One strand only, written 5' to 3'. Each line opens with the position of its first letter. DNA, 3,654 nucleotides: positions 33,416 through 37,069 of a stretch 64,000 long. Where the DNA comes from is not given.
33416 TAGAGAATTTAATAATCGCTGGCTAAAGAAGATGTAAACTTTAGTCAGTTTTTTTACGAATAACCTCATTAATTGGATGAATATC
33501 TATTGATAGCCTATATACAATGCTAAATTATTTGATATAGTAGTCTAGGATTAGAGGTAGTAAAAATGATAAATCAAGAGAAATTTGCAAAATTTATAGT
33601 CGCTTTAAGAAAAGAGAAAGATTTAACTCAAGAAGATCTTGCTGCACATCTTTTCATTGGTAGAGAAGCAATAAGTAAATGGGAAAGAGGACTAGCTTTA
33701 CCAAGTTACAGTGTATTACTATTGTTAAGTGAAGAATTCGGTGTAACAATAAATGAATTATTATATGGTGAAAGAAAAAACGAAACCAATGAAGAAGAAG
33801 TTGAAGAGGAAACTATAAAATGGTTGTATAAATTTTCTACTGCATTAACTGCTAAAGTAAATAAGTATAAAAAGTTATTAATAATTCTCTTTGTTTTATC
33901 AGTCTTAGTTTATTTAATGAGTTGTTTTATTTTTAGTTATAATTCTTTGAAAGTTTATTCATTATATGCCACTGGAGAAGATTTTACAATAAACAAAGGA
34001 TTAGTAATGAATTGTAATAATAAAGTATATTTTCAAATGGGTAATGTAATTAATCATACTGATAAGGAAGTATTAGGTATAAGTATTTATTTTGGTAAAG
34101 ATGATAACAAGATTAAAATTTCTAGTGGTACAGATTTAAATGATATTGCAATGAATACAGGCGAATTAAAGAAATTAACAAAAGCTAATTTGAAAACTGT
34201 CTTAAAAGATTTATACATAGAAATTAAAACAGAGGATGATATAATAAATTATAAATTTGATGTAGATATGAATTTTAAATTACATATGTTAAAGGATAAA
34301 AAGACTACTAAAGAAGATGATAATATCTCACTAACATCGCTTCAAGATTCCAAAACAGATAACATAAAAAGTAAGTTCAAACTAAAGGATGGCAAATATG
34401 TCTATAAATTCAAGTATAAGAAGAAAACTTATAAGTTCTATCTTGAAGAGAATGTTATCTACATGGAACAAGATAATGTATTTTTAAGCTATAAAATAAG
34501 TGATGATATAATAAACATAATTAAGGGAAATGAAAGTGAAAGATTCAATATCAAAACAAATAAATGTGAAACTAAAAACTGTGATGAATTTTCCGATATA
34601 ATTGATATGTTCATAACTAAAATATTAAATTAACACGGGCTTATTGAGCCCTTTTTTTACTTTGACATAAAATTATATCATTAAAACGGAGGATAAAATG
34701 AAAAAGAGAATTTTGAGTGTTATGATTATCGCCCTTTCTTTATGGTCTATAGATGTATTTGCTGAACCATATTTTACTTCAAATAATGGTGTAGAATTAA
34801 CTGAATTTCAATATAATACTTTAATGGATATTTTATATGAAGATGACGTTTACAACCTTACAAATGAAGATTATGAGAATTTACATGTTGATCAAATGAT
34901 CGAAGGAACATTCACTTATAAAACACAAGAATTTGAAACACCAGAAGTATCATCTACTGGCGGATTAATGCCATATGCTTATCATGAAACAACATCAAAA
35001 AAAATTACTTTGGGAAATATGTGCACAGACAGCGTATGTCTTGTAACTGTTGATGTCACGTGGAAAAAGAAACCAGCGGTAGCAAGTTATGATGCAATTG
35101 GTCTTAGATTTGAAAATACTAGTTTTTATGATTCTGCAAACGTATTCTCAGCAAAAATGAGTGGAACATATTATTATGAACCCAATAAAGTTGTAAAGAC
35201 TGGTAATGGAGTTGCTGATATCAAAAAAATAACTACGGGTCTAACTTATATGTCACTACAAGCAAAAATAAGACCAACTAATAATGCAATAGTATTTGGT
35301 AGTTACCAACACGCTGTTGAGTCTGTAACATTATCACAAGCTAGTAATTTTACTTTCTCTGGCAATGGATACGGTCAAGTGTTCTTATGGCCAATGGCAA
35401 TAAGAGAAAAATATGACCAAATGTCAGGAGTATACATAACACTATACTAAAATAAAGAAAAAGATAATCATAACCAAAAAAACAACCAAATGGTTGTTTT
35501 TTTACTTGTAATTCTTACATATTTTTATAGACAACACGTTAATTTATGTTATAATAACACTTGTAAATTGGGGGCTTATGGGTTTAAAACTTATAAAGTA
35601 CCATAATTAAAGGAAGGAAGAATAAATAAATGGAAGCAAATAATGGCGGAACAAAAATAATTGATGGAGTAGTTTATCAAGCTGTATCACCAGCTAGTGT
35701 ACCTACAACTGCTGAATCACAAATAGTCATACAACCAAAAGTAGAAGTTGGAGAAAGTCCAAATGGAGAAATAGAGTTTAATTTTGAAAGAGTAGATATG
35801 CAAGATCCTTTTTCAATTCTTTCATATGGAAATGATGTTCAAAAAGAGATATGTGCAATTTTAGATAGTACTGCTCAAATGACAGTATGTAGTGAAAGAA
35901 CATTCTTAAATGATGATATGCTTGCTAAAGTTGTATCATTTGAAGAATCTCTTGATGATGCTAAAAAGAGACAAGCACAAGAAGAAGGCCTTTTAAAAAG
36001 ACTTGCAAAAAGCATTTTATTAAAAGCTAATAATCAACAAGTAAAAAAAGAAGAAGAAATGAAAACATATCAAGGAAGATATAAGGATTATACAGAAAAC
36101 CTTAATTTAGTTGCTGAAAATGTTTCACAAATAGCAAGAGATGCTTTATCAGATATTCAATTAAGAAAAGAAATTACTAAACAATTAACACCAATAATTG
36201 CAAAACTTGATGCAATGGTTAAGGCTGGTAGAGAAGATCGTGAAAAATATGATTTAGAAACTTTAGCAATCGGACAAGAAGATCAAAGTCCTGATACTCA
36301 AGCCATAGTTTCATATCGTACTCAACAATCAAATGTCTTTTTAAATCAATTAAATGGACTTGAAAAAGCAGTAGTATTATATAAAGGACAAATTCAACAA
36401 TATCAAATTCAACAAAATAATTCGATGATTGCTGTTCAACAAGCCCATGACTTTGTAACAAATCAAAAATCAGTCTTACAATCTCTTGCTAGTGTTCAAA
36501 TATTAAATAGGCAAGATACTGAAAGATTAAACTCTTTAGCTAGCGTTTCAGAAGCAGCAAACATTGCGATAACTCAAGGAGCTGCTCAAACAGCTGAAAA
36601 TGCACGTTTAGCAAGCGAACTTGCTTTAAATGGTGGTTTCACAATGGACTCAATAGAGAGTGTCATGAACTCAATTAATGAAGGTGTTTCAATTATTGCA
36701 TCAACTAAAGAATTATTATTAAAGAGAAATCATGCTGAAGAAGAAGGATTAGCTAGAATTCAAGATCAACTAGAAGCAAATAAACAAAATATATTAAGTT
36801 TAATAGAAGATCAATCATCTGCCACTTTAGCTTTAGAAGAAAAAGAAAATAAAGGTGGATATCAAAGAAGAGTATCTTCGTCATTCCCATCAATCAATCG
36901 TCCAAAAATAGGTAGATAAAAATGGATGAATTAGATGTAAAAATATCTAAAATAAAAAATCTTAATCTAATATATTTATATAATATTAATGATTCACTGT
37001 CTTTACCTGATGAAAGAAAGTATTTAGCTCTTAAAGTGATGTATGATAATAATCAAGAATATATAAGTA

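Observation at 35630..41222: Four-gene operon: TelA-like coiled-coil protein + unknown + N-helical AAA_5 (MoxR/McrB-like) ATPase + unknown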

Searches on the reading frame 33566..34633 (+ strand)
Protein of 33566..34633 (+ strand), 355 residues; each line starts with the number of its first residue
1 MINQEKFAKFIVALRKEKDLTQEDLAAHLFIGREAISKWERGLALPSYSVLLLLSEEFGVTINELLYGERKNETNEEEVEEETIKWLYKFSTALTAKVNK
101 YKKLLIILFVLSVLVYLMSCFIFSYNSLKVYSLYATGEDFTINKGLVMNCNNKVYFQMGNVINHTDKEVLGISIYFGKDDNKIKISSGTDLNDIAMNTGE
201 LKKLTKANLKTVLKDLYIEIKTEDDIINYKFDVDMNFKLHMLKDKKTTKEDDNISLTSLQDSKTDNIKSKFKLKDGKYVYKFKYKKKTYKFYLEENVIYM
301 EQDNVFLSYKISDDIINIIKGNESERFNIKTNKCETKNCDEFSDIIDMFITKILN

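Call 3: search_protein_families(library=pfam, proteins=[window:33566-34633:+], max_evalue=1)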
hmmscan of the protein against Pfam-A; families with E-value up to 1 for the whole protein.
window:33566-34633:+ (355 aa): 10 families
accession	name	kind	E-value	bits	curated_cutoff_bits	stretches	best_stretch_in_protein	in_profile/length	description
PF01381.28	HTH_3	-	9.8e-13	48.4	23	1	13-65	3-55/55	Helix-turn-helix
PF12844.13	HTH_19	-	1.2e-09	38.4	30.2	1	9-68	2-61/64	Helix-turn-helix domain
PF13560.12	HTH_31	-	2.1e-06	28.4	27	1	13-61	8-57/64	Helix-turn-helix domain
PF07022.19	Phage_CI_repr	-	0.00036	21.2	22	1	22-69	15-61/65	Bacteriophage CI repressor helix-turn-helix domain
PF15731.11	MqsA_antitoxin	-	0.0013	19.3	30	1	8-54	71-117/131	Antitoxin component of bacterial toxin-antitoxin system, MqsA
PF13443.12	HTH_26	-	0.0038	17.9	22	1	14-66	5-58/63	Cro/C1-type HTH DNA-binding domain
PF04545.22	Sigma70_r4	-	0.014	15.3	24.1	1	11-40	12-41/50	Sigma-70, region 4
PF13744.12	HTH_37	-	0.026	14.8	27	1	7-42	19-54/80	Helix-turn-helix domain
PF07716.20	bZIP_2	-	0.042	14.4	22.3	1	281-311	18-48/54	Basic region leucine zipper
PF12802.13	MarR_2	-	0.14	12.8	27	0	13-38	13-39/61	MarR family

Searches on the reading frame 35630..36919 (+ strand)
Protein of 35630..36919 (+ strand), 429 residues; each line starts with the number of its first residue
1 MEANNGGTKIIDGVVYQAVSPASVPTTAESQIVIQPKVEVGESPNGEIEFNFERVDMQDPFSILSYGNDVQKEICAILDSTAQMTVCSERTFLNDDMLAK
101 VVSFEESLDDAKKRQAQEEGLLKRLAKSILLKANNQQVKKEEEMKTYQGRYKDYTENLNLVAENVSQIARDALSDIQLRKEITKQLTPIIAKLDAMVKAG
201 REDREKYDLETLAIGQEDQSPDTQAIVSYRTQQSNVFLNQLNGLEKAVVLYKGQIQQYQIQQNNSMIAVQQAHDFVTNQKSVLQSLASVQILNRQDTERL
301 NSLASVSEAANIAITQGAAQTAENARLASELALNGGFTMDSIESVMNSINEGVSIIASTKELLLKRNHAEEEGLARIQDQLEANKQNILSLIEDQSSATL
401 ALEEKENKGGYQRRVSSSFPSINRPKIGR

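Call 3: search_protein_families(library=pfam, proteins=[window:35630-36919:+], max_evalue=1)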
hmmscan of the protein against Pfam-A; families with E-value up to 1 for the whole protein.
window:35630-36919:+ (429 aa): 2 families
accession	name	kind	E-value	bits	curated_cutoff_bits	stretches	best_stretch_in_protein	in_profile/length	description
PF05816.16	TelA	-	2.5e-07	30.5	30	1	53-383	6-328/332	Toxic anion resistance protein (TelA)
PF09261.16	Alpha-mann_mid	-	0.2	12.2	31.1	1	233-278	19-64/96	Alpha mannosidase middle domain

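Call 4: search_protein_families(library=padloc, proteins=[window:35630-36919:+], max_evalue=1)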
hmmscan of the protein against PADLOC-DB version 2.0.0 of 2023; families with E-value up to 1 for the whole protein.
window:35630-36919:+ (429 aa): 0 families

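Call 5: search_protein_families(library=ncbifam, proteins=[window:35630-36919:+], max_evalue=1)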
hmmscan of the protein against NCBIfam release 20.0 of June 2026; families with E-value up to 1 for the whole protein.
window:35630-36919:+ (429 aa): 0 families

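Call 6: search_protein_families(library=phrogs, proteins=[window:35630-36919:+], max_evalue=0.1)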
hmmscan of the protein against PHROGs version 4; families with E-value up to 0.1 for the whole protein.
window:35630-36919:+ (429 aa): 0 families

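Call 49: search_solved_structures(query=A4, max_evalue=0.1)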
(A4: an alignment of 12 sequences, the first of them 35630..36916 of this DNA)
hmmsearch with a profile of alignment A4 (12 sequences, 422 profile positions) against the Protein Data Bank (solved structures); distinct sequences matched with E-value up to 0.1: 1.
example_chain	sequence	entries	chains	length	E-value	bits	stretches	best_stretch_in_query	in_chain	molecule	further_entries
9k5p_A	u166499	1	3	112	0.014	17.4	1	270-347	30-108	C3-Zn2-HEHE-19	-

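Call 50: search_protein_families(library=pfam, alignment_id=A4, max_evalue=0.001)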
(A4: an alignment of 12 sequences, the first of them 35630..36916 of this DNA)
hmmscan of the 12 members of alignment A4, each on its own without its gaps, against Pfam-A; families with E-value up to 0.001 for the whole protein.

A. member 1, window:35630-36916:+ (429 aa): 1 family
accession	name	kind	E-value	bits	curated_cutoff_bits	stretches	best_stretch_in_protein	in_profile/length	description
PF05816.16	TelA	-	2.5e-07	30.5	30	1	53-383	6-328/332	Toxic anion resistance protein (TelA)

B. families by the number of members that match (of 12 scanned): 1 family
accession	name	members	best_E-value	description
PF05816.16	TelA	9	1.5e-105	Toxic anion resistance protein (TelA)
